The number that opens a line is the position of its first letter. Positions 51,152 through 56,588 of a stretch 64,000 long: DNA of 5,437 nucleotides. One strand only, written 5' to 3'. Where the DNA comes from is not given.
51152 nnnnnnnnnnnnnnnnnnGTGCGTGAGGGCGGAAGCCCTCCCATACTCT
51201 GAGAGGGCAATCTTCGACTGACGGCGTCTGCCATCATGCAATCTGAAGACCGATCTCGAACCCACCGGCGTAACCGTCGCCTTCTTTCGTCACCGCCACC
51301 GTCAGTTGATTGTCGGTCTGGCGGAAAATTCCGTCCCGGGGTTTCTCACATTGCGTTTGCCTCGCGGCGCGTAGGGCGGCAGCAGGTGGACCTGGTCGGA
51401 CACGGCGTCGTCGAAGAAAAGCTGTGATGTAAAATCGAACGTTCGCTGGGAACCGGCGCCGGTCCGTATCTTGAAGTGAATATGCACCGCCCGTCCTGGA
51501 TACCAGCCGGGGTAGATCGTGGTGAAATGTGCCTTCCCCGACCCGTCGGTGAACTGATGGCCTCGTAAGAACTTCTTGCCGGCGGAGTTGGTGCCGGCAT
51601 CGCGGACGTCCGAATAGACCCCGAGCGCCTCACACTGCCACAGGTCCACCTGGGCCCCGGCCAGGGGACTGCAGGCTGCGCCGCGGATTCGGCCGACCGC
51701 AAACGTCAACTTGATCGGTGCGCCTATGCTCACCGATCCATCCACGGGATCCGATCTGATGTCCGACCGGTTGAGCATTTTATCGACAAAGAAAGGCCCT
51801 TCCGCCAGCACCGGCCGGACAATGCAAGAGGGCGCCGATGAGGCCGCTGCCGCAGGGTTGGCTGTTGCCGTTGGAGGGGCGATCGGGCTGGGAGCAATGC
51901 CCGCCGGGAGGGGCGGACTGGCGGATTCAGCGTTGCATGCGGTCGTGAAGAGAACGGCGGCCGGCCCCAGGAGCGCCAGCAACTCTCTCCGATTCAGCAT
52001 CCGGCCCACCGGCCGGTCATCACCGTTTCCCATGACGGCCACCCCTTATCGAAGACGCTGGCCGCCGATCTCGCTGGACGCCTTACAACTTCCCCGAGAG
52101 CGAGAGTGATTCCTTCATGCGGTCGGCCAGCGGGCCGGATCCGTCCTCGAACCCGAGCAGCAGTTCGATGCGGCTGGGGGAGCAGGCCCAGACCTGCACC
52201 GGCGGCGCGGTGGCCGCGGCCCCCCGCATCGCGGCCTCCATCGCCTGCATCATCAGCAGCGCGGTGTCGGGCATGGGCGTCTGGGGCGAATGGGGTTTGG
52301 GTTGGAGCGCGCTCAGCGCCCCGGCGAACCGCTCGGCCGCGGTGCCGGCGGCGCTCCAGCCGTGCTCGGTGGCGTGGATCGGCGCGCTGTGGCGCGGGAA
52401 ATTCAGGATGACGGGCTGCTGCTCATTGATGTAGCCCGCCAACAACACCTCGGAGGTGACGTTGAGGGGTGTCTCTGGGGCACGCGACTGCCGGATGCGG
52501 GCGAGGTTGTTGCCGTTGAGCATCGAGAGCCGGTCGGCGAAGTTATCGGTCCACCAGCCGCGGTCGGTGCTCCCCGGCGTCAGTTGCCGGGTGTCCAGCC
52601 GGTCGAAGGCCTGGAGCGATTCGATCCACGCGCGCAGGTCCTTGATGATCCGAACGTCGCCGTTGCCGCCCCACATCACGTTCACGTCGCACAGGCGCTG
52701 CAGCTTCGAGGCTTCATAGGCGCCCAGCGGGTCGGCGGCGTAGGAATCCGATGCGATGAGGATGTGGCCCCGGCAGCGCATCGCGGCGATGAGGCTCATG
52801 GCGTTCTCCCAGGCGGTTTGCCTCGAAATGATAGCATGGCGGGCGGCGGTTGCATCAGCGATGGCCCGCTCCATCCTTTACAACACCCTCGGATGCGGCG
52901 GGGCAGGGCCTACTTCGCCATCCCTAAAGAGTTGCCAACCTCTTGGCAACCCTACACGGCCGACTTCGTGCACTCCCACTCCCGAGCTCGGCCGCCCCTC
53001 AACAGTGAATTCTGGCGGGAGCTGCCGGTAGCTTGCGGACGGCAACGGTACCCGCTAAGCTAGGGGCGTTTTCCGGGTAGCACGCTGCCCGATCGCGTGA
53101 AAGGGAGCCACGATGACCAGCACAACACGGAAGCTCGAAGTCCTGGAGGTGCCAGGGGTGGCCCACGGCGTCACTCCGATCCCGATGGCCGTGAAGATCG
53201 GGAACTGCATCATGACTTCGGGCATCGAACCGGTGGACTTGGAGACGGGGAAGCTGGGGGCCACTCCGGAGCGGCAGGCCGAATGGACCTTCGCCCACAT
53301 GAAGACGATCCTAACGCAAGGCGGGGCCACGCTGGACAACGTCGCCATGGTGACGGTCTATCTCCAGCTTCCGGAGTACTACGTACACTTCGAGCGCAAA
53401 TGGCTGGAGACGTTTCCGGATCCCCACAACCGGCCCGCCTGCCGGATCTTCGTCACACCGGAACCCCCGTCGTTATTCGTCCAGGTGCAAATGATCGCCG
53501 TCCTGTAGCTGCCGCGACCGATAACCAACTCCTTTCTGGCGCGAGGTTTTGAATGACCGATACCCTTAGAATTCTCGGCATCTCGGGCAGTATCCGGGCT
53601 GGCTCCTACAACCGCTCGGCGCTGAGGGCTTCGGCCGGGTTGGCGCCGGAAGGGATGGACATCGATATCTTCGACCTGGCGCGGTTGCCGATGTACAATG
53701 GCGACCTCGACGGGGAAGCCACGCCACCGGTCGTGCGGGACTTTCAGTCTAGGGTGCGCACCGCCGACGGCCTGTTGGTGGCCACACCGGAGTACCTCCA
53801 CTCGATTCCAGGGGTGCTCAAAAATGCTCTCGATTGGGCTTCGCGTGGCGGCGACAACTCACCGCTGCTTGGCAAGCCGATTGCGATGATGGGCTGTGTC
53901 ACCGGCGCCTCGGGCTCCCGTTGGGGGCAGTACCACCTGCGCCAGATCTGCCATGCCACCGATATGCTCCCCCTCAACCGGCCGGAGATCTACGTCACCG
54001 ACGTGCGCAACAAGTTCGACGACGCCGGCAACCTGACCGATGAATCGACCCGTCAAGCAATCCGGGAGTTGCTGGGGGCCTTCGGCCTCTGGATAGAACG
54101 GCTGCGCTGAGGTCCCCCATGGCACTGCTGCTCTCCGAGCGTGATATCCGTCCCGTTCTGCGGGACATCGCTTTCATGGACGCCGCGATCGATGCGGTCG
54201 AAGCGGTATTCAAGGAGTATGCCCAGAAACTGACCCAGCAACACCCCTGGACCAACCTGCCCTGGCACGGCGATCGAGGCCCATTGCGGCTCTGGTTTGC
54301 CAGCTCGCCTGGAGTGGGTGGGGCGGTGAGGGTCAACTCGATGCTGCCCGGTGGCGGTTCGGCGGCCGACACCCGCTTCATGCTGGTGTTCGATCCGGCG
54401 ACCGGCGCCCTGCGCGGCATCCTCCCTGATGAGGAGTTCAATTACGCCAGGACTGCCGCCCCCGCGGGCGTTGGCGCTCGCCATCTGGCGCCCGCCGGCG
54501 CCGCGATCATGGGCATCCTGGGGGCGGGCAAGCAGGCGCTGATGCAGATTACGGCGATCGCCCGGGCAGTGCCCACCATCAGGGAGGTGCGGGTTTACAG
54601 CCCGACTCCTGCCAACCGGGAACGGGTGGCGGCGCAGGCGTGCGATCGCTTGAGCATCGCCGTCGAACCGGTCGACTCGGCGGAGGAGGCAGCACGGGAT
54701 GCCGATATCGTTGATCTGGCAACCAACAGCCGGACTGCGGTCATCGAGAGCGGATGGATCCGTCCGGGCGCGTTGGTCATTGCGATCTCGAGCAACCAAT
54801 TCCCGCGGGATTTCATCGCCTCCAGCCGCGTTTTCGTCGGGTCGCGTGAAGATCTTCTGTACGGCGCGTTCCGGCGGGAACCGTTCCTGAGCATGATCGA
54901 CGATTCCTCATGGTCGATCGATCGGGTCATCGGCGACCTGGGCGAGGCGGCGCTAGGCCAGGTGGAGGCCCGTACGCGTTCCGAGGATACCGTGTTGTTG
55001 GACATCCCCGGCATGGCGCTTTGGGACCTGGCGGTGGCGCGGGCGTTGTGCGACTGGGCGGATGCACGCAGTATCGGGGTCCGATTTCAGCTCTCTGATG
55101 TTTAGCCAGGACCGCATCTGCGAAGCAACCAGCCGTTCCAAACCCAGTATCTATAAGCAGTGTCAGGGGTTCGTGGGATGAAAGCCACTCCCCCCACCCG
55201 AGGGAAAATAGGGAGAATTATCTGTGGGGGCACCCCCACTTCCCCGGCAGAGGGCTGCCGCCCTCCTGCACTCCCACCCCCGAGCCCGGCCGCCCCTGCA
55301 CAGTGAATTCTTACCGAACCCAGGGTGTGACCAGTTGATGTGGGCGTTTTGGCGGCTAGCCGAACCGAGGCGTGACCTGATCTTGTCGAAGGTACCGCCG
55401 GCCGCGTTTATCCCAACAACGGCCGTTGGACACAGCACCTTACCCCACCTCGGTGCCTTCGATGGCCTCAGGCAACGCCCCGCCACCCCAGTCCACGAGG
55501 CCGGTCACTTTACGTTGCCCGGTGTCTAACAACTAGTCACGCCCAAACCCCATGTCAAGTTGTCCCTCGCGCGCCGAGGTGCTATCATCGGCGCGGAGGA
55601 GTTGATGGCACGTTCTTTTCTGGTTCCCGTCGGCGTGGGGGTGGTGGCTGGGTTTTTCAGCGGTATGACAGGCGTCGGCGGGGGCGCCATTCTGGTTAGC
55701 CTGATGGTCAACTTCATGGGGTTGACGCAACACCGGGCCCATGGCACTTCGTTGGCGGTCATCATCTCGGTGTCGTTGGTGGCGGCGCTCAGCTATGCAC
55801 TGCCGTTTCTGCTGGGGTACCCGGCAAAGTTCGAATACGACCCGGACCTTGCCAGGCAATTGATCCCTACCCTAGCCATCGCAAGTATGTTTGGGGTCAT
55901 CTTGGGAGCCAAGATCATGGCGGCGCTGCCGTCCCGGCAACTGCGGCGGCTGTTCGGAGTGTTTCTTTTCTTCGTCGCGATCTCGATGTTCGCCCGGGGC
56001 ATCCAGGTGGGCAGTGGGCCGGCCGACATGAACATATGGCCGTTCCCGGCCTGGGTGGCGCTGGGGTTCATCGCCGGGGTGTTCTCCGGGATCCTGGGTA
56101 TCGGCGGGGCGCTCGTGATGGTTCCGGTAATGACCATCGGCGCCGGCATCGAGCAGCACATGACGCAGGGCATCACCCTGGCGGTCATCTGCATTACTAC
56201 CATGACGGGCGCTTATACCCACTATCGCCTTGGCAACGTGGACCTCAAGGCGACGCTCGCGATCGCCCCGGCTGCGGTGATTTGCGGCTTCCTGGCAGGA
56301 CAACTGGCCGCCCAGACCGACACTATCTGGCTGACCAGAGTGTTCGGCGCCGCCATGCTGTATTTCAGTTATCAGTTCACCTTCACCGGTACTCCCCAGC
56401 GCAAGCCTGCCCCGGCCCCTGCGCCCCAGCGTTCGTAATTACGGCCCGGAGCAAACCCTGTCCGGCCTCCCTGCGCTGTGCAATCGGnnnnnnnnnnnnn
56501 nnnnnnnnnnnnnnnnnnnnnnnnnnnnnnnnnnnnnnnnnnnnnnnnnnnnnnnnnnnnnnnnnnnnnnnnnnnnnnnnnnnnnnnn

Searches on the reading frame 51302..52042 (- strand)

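Call 9: search_protein_families(library=pfam, proteins=[window:51302-52042:-])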
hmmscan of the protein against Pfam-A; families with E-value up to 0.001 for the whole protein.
window:51302-52042:- (246 aa): 1 family
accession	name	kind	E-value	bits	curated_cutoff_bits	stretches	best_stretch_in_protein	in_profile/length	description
PF00775.27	Dioxygenase_C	-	2e-13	50.6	27.3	1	81-184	2-99/182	Dioxygenase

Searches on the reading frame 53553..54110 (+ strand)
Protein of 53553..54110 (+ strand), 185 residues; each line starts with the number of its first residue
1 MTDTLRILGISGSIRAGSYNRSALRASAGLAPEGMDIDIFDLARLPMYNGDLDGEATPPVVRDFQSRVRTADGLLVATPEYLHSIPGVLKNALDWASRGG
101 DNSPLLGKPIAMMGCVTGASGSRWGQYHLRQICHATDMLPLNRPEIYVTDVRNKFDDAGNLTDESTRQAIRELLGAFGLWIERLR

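Call 75: search_protein_families(library=pfam, proteins=[window:53553-54110:+], max_evalue=0.00001)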
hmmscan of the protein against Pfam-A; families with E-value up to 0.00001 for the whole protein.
window:53553-54110:+ (185 aa): 2 families
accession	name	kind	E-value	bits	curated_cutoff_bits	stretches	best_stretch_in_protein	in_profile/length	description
PF03358.20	FMN_red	-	6.6e-40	136.6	24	1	6-148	2-147/152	NADPH-dependent FMN reductase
PF02525.22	Flavodoxin_2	-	2e-06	28.1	27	1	6-108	2-126/198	Flavodoxin-like fold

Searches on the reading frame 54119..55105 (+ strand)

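Call 75: search_protein_families(library=pfam, proteins=[window:54119-55105:+], max_evalue=0.00001)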
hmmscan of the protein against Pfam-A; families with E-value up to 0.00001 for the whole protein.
window:54119-55105:+ (328 aa): 1 family
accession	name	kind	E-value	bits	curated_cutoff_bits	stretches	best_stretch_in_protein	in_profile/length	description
PF02423.21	OCD_Mu_crystall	-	1.3e-37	129.9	24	1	18-313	15-309/314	Ornithine cyclodeaminase/mu-crystallin family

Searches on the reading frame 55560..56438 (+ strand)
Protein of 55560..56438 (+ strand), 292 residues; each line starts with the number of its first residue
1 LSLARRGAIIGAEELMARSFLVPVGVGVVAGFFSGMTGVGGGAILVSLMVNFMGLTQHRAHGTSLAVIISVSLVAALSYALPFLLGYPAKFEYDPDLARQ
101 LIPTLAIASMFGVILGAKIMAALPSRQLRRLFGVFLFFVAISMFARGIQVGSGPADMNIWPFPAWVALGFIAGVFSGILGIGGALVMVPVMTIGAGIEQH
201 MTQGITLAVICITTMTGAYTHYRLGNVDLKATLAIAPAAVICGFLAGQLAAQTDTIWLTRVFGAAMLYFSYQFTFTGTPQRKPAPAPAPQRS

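Call 75: search_protein_families(library=pfam, proteins=[window:55560-56438:+], max_evalue=0.00001)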
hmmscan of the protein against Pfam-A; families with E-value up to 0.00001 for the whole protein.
window:55560-56438:+ (292 aa): 1 family
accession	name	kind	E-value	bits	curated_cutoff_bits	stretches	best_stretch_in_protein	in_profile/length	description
PF01925.25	TauE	-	2.2e-45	155.6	32.6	2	166-281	2-115/237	Sulfite exporter TauE/SafE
